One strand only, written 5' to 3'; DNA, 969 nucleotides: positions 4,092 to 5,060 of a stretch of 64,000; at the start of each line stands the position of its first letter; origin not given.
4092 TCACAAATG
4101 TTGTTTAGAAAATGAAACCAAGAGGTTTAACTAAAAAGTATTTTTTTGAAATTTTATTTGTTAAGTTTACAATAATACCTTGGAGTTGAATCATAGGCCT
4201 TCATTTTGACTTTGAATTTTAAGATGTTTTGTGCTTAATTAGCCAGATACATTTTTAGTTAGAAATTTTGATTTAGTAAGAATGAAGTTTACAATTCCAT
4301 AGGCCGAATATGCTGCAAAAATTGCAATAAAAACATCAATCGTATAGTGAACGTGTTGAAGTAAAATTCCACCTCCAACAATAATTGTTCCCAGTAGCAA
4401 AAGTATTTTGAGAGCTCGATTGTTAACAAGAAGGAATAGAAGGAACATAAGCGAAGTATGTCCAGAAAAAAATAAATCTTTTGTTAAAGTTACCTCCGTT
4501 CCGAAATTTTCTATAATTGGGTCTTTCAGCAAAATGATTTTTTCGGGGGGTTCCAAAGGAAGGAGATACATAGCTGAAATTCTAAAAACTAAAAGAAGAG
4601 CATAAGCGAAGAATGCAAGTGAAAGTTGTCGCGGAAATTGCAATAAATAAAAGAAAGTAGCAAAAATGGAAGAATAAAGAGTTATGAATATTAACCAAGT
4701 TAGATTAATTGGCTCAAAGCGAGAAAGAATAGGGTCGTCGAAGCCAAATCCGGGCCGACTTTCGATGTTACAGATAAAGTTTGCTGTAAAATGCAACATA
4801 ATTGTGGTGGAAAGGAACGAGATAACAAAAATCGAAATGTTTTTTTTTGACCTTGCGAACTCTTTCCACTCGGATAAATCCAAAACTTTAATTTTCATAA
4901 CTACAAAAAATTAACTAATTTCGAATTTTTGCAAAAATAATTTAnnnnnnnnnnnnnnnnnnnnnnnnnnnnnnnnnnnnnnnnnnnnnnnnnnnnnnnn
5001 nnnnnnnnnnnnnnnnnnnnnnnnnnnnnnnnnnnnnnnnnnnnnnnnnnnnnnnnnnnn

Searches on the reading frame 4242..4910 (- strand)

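Call 59: search_protein_families(library=pfam, proteins=[window:4242-4910:-], max_evalue=0.001)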
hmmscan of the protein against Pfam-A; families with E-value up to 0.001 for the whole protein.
window:4242-4910:- (223 aa): 2 families
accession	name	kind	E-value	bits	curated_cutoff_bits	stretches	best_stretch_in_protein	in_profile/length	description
PF14360.12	PAP2_C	-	2e-08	35.1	27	1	145-202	4-67/74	PAP2 superfamily C-terminal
PF01569.27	PAP2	-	5.4e-05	23.4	27.2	1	144-206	48-120/130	PAP2 superfamily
